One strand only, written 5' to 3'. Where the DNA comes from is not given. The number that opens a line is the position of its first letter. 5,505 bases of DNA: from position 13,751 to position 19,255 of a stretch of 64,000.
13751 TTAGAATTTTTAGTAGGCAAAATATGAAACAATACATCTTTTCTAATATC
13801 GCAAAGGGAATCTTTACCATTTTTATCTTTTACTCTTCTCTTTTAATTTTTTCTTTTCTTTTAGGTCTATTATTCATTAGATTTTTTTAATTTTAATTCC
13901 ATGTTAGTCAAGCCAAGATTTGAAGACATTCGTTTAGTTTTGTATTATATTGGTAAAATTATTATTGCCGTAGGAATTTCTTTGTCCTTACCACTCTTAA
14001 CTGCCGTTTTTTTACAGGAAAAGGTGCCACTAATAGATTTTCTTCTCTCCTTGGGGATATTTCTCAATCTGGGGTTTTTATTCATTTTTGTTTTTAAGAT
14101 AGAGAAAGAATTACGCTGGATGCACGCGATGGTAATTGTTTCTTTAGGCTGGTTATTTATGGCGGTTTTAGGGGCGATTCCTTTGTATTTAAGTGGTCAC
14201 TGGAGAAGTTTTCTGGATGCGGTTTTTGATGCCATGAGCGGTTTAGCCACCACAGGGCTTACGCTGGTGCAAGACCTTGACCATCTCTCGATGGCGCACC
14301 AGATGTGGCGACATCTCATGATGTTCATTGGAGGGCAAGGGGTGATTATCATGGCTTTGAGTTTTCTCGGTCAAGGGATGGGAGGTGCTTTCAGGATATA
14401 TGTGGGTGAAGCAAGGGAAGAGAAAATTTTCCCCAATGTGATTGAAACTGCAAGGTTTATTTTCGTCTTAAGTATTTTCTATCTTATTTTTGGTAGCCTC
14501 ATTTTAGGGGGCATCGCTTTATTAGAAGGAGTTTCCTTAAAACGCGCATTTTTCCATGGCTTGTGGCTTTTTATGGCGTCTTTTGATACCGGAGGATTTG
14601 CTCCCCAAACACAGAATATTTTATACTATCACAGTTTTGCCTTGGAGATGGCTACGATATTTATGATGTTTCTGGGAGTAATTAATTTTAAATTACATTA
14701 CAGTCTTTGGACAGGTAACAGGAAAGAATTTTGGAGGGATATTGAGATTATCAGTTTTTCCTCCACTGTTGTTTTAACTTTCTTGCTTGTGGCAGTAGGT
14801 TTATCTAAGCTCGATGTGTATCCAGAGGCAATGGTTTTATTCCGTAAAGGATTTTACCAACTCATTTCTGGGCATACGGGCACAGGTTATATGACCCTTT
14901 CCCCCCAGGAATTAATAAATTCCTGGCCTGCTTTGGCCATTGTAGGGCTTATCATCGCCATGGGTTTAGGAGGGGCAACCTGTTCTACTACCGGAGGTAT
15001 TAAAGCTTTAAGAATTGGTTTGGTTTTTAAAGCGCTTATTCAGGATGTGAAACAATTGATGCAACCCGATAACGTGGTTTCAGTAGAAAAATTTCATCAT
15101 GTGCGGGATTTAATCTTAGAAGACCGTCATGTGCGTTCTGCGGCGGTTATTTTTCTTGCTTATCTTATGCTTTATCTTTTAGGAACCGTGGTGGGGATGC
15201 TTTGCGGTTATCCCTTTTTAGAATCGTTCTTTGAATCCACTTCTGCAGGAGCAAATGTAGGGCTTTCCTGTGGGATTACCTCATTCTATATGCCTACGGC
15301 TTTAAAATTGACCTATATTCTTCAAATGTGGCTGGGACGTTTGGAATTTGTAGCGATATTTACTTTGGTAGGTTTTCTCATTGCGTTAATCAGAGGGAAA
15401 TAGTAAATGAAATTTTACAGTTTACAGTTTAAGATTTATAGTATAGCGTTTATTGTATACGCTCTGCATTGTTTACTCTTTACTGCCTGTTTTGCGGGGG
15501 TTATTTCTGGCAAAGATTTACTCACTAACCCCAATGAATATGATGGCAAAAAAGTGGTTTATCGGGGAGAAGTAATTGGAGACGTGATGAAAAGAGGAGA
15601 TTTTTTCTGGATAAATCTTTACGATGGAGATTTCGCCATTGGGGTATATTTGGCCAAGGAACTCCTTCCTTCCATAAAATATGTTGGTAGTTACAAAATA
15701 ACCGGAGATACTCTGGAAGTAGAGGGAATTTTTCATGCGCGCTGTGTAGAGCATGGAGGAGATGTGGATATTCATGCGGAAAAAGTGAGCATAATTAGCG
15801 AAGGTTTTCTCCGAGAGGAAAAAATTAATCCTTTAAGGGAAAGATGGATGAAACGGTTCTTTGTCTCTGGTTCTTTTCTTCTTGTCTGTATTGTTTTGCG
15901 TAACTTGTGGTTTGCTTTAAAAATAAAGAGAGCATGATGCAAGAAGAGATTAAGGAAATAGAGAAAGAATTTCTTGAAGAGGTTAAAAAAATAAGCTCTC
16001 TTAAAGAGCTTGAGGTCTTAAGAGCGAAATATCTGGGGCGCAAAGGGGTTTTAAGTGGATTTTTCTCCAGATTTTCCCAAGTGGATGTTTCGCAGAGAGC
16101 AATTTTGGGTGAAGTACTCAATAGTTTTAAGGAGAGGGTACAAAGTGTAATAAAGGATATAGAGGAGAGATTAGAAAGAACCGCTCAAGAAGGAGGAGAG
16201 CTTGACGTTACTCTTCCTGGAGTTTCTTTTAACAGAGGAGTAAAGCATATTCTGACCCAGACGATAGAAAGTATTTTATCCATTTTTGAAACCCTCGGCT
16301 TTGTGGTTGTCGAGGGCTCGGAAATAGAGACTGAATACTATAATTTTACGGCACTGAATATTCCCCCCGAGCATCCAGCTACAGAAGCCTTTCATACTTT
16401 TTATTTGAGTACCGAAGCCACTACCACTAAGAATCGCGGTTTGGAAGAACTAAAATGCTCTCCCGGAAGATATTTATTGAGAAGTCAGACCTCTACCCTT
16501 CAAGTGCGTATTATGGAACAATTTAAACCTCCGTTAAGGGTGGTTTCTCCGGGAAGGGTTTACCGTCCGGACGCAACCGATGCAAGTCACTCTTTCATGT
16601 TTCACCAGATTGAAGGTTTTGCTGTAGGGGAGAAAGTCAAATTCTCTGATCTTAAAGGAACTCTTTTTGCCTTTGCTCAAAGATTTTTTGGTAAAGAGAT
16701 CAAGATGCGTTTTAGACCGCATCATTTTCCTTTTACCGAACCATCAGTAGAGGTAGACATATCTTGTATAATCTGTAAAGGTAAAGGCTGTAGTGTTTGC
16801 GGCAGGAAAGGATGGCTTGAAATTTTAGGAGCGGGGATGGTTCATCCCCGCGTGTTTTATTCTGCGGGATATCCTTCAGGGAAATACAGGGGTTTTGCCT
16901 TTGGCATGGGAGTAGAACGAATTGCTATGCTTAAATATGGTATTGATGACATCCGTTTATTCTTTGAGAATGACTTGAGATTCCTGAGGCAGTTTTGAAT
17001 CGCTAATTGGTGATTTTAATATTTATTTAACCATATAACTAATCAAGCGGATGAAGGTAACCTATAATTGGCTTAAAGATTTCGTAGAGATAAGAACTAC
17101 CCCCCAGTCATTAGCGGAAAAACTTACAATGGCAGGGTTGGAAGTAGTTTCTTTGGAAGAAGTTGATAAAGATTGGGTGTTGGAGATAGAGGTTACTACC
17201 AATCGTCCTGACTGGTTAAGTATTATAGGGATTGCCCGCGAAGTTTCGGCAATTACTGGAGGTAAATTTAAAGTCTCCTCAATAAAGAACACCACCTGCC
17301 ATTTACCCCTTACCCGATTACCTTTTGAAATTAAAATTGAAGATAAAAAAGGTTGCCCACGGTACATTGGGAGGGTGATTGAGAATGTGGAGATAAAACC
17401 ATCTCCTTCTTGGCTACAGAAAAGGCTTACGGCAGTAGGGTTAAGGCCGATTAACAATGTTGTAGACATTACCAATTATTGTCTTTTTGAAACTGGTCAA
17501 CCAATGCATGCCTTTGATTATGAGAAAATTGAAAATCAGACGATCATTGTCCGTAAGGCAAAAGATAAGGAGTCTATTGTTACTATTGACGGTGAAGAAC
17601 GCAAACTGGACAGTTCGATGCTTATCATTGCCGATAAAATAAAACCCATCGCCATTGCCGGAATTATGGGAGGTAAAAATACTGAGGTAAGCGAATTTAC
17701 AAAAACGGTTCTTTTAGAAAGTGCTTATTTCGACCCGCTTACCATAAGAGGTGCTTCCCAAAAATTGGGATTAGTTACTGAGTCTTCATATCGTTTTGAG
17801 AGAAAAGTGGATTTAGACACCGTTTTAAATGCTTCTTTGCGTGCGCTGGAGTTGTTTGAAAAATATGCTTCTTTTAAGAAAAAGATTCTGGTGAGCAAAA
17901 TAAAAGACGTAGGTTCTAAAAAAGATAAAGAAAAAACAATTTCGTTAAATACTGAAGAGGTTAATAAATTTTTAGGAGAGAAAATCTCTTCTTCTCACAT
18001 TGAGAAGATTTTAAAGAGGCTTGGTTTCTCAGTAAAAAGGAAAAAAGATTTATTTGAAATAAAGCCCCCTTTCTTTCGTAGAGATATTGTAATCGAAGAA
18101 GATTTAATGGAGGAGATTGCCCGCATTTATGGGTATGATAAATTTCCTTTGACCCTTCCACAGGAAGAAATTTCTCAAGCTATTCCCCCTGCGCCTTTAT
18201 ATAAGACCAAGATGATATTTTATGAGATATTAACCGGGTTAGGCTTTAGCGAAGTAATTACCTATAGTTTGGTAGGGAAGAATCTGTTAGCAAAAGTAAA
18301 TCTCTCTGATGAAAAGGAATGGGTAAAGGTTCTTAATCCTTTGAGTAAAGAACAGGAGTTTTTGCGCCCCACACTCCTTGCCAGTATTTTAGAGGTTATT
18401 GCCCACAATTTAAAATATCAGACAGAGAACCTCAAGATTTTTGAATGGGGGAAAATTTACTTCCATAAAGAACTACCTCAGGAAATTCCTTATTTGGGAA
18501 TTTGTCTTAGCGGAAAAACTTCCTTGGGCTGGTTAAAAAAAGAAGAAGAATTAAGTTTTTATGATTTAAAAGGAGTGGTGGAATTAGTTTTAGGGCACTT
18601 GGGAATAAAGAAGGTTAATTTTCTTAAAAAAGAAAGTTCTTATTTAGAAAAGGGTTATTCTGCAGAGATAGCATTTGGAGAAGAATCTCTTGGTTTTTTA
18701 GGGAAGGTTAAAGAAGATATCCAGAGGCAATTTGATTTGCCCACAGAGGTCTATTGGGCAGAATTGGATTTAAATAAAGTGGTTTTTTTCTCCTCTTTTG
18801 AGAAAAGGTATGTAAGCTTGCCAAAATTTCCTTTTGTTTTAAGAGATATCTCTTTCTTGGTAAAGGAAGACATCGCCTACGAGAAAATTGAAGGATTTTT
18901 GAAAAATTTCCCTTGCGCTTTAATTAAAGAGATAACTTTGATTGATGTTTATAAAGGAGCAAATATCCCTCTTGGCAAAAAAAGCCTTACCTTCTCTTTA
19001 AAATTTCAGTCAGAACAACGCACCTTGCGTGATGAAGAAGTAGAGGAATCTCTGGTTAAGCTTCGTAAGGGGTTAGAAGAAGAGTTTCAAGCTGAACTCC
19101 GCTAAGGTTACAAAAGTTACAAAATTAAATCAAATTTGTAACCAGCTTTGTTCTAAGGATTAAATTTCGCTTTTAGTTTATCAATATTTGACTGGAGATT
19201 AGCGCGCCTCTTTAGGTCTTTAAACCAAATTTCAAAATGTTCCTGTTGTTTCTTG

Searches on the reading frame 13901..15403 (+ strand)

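Call 84: search_protein_families(library=pfam, proteins=[window:13901-15403:+], max_evalue=0.0001)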
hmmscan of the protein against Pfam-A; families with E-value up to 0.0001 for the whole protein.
window:13901-15403:+ (500 aa): 1 family
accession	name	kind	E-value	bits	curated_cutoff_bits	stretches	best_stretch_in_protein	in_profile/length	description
PF02386.22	TrkH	-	3.3e-41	141.7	27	1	68-488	27-488/502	Cation transport protein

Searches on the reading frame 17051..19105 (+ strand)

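Call 84: search_protein_families(library=pfam, proteins=[window:17051-19105:+], max_evalue=0.0001)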
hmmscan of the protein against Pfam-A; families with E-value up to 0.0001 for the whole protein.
window:17051-19105:+ (684 aa): 4 families
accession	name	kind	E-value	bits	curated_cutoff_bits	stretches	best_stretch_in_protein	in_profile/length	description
PF03483.22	B3_4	-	8.2e-71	237.6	29.3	1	102-273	2-173/174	B3/4 domain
PF17759.6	tRNA_synthFbeta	-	1.4e-53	182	22.4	1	366-574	2-214/214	Phenylalanyl tRNA synthetase beta chain CLM domain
PF03147.19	FDX-ACB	-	4.9e-27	94.6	31.1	1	591-684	1-94/94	Ferredoxin-fold anticodon binding domain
PF03484.21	B5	-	1.3e-24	86.6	28.6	1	297-362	1-67/67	tRNA synthetase B5 domain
